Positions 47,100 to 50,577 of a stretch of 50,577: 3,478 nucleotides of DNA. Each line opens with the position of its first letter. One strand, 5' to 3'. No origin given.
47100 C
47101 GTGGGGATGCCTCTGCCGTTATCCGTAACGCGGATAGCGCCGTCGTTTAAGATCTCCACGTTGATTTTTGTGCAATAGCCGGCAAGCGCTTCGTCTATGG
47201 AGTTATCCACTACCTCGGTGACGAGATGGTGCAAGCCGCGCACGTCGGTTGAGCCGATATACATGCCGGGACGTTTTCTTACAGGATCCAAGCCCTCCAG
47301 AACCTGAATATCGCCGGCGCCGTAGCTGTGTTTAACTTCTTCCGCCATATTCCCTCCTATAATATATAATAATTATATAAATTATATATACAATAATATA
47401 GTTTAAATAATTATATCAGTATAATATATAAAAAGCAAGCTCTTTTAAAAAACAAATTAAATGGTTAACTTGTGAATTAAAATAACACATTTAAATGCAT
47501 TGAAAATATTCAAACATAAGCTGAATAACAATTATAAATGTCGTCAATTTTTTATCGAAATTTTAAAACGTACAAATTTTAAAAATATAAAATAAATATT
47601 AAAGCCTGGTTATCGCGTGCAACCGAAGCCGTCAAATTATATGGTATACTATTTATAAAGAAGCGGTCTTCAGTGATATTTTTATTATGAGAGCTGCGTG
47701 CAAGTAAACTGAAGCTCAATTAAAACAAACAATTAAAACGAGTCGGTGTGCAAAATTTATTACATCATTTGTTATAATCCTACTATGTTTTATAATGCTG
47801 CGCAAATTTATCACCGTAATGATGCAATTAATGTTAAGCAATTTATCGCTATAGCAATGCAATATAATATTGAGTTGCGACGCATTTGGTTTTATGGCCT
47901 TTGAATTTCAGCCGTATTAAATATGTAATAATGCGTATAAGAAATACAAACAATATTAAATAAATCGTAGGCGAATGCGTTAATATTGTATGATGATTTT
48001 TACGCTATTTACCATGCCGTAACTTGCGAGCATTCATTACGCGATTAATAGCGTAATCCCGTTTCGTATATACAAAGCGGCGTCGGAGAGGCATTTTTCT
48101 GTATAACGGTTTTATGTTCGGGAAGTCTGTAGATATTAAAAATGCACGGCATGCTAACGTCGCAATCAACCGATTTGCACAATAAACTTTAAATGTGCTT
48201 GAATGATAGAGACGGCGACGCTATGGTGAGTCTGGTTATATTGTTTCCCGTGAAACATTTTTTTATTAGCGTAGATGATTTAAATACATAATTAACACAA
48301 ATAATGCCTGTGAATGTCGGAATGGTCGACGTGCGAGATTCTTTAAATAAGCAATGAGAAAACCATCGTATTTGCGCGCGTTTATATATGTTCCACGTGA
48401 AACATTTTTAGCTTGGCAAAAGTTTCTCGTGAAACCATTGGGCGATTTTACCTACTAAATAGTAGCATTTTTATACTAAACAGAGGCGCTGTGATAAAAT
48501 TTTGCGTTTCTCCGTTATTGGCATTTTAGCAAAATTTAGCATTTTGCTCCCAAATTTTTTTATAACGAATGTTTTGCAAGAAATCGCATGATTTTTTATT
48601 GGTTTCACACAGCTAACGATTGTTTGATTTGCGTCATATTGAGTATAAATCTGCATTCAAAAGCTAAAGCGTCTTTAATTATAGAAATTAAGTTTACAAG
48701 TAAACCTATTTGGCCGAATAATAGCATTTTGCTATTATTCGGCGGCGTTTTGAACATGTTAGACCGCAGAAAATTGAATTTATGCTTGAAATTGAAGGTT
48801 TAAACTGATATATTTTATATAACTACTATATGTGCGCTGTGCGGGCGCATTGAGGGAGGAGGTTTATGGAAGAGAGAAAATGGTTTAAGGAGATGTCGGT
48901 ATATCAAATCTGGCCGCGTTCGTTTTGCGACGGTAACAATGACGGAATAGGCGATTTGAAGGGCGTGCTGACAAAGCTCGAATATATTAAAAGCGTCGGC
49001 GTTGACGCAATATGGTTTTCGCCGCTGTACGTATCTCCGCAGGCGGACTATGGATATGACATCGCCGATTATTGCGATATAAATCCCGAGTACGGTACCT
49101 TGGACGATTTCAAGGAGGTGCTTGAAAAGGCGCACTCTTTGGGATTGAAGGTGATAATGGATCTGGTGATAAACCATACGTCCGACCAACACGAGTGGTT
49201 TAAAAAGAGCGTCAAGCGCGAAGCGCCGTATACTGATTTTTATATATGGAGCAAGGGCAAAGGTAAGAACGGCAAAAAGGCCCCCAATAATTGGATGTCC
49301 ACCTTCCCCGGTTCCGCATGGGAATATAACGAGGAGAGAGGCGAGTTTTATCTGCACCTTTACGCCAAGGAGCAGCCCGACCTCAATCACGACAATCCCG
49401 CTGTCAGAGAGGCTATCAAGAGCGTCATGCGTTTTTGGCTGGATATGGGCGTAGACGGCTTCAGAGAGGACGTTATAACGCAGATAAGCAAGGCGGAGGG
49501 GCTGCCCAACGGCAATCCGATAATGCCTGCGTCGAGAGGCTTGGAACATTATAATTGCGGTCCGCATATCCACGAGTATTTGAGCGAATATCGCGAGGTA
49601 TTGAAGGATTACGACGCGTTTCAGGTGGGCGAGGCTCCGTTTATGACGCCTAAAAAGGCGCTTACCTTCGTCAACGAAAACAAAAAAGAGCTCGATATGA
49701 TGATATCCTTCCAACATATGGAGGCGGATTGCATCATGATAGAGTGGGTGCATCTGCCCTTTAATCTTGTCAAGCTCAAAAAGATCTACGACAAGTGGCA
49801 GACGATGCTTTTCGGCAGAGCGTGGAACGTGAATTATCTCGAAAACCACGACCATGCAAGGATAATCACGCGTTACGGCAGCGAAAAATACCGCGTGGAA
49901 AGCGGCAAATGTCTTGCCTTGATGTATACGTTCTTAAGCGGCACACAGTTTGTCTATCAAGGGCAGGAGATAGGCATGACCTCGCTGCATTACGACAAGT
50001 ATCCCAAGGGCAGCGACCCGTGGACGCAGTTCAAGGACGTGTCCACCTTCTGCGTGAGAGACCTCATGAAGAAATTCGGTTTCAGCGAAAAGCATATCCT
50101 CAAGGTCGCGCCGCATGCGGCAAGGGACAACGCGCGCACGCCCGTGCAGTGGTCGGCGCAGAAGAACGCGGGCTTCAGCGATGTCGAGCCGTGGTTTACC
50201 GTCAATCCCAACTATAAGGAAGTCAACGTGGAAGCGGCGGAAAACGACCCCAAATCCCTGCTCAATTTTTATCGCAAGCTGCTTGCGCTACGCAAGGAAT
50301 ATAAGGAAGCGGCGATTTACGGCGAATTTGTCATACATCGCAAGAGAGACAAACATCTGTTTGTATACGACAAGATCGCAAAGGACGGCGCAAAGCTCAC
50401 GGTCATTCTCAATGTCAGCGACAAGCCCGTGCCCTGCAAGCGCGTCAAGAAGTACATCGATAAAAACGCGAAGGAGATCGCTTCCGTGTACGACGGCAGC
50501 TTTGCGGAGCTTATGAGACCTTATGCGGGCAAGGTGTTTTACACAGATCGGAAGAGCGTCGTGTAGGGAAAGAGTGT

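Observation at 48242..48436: Cluster of three parS sites in non-coding DNA, 7-9 kb from parAB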

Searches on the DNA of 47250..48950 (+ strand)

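Call 11: search_rna_families(source=window, start=47250, end=48950, threshold=evalue, max_evalue=1)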
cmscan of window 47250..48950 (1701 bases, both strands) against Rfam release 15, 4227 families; matches with E-value up to 1: 0.
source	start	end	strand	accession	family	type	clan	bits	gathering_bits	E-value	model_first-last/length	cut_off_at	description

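Call 49: search_dna_similar(query=window:47349-48865:+, collection=plasmids, mode=distant, max_rows=10)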
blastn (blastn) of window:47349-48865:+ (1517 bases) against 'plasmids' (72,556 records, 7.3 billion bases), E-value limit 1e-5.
No match.

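Call 50: search_dna_similar(query=window:47349-48865:+, collection=phages, mode=distant, max_rows=10)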
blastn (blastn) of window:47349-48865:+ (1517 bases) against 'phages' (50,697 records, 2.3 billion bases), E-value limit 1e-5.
No match.

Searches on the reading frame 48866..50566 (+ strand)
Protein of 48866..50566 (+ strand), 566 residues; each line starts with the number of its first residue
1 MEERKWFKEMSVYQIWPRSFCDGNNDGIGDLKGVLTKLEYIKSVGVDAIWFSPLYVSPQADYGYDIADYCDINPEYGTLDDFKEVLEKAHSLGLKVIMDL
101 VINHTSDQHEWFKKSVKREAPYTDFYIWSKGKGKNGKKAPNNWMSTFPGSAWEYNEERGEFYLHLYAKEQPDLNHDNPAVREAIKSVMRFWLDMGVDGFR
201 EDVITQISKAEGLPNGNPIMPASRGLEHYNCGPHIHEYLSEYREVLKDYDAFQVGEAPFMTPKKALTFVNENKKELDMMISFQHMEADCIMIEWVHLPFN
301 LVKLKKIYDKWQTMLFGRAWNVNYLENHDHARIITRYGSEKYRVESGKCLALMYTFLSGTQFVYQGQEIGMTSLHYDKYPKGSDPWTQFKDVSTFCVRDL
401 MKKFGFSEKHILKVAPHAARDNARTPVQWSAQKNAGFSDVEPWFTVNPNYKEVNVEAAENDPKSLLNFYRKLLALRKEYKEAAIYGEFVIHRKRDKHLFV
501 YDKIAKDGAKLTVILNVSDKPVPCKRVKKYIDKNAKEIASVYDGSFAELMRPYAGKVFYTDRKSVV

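Call 8: search_protein_families(library=pfam, proteins=[window:48866-50566:+])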
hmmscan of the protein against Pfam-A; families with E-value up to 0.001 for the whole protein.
window:48866-50566:+ (566 aa): 2 families
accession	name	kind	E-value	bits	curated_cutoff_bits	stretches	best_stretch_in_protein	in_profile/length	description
PF00128.31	Alpha-amylase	-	2.3e-148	495.6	22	1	14-480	1-441/446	Alpha amylase, catalytic domain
PF14701.12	hDGE_amylase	-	2e-05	24.3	27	1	28-114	18-112/439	Glycogen debranching enzyme, glucanotransferase domain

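Call 42: find_encoding_contigs(protein=window:48875-50566:+, flank=10000, max_places=3)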
Protein window:48875-50566:+ (563 aa): no gene with exactly this product is on record in the collection.

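Call 44: find_encoding_contigs(protein=window:48866-50566:+, flank=10000, max_places=3)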
Protein window:48866-50566:+ (566 aa): no gene with exactly this product is on record in the collection.
